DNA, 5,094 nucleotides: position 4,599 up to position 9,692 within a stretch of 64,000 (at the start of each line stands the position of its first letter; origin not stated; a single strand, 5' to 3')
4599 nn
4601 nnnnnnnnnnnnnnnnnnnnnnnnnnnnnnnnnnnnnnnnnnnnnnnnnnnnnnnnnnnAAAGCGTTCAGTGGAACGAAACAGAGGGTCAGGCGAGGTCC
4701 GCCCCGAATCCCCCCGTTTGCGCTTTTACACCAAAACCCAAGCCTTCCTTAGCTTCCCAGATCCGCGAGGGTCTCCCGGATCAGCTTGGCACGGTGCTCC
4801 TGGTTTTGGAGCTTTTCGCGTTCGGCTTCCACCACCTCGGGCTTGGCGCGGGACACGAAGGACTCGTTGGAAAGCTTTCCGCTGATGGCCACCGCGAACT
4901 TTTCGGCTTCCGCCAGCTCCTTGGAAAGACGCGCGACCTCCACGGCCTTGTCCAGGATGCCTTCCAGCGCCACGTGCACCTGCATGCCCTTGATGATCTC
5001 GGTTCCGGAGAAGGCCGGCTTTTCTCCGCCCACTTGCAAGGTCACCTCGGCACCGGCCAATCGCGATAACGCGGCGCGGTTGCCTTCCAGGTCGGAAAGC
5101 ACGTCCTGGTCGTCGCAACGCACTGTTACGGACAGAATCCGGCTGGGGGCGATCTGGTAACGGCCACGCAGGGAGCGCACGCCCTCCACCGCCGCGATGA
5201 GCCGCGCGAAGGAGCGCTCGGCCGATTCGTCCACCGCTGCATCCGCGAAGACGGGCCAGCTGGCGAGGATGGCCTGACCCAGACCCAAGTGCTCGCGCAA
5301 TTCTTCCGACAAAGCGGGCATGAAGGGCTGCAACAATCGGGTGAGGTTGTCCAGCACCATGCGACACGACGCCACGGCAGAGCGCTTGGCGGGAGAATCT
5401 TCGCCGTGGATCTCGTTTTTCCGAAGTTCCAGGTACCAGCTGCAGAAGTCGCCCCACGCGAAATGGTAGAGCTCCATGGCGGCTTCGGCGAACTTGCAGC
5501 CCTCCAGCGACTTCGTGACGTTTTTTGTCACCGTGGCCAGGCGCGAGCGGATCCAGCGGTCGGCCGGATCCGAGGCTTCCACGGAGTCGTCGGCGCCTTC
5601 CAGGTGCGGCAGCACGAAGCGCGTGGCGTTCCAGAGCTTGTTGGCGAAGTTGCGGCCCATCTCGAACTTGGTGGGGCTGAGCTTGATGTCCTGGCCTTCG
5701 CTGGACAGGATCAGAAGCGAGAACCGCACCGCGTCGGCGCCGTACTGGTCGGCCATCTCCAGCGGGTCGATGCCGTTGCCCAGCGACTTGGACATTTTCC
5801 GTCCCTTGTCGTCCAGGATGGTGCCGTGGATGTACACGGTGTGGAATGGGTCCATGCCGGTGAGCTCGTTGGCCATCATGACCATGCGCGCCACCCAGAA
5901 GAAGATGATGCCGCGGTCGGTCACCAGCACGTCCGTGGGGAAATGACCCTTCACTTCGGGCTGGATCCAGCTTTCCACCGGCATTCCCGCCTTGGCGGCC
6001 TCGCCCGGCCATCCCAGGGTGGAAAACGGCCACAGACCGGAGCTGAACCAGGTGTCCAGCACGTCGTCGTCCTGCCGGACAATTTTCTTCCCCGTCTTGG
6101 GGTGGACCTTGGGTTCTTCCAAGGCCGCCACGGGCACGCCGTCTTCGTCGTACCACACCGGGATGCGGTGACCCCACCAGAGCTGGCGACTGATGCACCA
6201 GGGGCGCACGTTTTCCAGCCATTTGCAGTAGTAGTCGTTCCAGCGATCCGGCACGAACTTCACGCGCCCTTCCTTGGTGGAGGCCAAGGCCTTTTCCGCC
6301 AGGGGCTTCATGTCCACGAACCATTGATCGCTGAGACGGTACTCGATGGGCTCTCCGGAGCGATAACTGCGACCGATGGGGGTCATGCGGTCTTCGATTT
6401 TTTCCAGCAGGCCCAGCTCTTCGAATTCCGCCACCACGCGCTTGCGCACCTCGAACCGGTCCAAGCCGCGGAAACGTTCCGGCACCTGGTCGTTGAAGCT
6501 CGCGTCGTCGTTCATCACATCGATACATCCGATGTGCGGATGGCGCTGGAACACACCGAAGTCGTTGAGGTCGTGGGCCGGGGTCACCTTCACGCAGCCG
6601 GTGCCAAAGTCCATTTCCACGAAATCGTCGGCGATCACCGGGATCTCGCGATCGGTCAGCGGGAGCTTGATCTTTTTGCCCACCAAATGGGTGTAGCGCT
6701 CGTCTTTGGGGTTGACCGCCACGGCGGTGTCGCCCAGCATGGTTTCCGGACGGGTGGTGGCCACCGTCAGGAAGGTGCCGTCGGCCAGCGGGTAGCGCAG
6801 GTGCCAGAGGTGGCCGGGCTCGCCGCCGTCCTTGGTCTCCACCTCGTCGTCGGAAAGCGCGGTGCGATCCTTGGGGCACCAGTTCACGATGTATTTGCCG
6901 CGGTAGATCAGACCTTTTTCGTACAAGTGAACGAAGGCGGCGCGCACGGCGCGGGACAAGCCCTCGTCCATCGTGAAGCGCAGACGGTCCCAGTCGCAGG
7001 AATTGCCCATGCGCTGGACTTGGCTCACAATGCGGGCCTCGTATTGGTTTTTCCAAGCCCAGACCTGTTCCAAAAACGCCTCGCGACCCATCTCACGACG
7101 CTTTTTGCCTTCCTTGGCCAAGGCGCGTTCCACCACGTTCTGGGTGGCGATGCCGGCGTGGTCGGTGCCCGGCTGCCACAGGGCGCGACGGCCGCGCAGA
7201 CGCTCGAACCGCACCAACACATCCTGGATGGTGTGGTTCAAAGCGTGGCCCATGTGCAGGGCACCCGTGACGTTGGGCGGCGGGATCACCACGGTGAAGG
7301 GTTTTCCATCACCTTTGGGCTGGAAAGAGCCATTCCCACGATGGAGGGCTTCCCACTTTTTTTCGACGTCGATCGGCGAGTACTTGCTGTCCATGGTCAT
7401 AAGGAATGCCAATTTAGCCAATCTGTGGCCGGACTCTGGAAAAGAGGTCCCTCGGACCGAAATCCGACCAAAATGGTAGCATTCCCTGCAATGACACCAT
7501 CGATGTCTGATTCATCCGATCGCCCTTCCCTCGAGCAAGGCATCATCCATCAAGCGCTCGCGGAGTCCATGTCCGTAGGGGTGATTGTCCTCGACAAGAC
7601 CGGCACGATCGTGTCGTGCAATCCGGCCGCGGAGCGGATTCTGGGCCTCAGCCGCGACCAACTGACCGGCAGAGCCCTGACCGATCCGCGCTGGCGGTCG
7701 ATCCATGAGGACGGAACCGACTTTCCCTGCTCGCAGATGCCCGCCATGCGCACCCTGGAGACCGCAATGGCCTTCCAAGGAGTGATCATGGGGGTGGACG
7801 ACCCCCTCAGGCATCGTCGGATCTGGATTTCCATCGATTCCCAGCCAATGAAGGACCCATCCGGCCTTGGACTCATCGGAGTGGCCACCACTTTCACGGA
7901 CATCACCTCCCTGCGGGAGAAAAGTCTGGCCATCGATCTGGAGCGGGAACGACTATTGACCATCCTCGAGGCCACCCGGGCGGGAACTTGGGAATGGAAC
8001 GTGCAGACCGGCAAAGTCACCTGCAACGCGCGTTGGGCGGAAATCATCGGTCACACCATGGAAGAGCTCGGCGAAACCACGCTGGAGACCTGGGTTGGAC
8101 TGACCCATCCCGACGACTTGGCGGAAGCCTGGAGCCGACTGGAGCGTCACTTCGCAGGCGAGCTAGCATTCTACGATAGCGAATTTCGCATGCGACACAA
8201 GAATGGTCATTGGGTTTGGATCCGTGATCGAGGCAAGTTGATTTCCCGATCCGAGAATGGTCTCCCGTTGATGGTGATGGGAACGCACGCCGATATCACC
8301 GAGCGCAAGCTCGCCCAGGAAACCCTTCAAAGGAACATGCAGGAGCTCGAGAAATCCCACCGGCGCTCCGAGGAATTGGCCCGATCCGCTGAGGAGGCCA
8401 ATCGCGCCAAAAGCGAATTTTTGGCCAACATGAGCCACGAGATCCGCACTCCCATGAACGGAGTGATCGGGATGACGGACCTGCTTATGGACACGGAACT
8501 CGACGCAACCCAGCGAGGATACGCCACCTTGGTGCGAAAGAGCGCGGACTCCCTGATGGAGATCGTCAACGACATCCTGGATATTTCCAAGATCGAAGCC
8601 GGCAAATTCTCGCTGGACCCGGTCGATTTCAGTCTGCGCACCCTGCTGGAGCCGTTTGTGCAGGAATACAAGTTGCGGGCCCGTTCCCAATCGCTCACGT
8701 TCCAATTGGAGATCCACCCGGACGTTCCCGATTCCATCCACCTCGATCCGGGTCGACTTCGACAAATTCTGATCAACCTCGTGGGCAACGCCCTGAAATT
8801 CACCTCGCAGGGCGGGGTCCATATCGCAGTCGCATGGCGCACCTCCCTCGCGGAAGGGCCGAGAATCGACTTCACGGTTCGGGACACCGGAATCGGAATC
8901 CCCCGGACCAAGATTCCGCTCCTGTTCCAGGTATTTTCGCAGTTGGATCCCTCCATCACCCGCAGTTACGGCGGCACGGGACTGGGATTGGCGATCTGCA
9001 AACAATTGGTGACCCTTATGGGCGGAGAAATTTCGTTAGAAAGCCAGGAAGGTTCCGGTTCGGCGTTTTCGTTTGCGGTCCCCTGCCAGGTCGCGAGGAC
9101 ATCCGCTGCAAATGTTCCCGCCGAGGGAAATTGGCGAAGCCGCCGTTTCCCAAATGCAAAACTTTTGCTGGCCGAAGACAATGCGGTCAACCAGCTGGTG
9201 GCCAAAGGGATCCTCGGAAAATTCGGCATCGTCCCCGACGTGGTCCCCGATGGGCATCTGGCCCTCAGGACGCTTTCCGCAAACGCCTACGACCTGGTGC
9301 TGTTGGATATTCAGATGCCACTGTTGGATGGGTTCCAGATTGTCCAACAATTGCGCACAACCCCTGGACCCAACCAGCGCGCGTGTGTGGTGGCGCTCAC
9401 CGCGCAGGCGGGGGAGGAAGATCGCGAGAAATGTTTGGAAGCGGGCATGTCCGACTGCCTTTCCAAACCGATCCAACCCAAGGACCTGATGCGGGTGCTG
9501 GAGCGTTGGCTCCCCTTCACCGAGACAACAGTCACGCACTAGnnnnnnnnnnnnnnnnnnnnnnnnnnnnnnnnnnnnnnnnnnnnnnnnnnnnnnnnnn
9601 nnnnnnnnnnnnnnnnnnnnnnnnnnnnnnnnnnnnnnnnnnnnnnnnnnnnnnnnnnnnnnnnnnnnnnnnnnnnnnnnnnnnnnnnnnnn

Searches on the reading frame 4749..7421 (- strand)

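Call 55: search_protein_families(library=pfam, proteins=[window:4749-7421:-], max_evalue=0.00001)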
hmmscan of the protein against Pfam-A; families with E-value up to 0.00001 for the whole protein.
window:4749-7421:- (890 aa): 5 families
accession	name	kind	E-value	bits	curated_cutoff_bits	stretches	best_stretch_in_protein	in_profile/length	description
PF00133.28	tRNA-synt_1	-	1e-134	449.9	22.7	1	22-582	5-414/414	tRNA synthetases class I (I, L, M and V)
PF08264.19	Anticodon_1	-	3.1e-34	118.4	25.1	1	621-764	1-145/148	Anticodon-binding domain of tRNA ligase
PF09334.17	tRNA-synt_1g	-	9.2e-27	94.2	20.1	2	47-196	6-137/391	tRNA synthetases class I (M)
PF10458.14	Val_tRNA-synt_C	-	1.2e-14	54.7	25.9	1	826-889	3-66/66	Valyl tRNA synthetase tRNA binding arm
PF13603.12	tRNA-synt_1_2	-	4.4e-09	36.5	25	1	247-303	85-140/185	Leucyl-tRNA synthetase, editing domain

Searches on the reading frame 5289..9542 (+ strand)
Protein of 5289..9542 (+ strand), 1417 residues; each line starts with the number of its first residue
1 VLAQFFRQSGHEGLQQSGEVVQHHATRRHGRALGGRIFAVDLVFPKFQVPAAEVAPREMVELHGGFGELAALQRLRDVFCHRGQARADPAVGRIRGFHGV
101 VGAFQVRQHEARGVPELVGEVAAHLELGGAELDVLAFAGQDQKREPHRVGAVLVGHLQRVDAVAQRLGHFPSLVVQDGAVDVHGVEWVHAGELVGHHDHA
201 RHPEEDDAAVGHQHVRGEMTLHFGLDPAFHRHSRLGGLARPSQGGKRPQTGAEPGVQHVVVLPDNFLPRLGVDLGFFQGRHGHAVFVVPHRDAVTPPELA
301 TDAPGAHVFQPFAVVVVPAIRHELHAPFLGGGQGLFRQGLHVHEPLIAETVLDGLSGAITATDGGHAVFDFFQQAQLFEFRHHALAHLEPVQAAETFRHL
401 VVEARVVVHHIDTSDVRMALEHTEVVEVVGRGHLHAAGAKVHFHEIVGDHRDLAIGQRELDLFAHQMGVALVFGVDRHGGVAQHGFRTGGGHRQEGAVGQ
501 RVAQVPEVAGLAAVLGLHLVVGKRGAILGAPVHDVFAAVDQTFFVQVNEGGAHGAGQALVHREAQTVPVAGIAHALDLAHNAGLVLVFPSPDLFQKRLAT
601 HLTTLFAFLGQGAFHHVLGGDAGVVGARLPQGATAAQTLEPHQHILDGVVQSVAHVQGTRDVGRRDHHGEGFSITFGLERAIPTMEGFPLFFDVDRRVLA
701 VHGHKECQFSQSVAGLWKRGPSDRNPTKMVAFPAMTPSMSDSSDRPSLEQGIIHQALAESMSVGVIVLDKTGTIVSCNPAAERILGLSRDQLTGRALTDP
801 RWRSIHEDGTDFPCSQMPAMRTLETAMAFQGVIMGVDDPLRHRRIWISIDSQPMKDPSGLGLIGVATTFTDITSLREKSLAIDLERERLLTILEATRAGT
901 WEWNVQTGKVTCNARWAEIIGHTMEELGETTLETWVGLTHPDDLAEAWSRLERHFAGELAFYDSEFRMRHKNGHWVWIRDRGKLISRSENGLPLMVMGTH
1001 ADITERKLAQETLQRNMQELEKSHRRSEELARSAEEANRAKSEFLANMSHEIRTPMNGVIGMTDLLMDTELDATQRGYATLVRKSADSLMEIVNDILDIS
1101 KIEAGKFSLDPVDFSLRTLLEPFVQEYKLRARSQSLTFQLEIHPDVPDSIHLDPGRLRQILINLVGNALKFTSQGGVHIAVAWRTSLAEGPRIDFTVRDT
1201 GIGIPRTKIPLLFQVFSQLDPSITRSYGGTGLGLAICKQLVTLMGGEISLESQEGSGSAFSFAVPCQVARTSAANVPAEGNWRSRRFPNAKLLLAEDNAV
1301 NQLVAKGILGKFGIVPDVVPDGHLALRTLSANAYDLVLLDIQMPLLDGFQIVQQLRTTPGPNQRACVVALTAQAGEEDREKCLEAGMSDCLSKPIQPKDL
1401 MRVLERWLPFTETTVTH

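Call 55: search_protein_families(library=pfam, proteins=[window:5289-9542:+], max_evalue=0.00001)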
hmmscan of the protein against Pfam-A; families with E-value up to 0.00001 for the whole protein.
window:5289-9542:+ (1417 aa): 10 families
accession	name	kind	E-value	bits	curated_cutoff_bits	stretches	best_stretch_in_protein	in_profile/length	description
PF02518.31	HATPase_c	-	2.3e-28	99.3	26.4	1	1153-1266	2-109/111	Histidine kinase-, DNA gyrase B-, and HSP90-like ATPase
PF08447.18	PAS_3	-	3.1e-24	85.5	25.6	1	910-1000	2-89/89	PAS fold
PF00072.30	Response_reg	-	4.6e-22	78.7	30.2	1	1293-1404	2-110/111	Response regulator receiver domain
PF00512.31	HisKA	-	3.2e-20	72.4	26.9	1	1040-1105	1-66/66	His Kinase A (phospho-acceptor) domain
PF00989.32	PAS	-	4.7e-16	59.2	22.6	1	755-866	4-110/113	PAS fold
PF13426.13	PAS_9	-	5.6e-13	49.5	27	1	763-873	2-102/103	PAS domain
PF13188.13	PAS_8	-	2e-11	43.8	21.8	1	755-800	4-50/65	PAS domain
PF08448.16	PAS_4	-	1e-10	42.3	23.1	1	759-876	2-109/110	PAS fold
PF14598.12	PAS_11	-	2.1e-06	28.1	25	0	934-1001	36-102/109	PAS domain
PF12860.13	PAS_7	-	2.8e-06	27.9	27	0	759-878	2-113/115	PAS fold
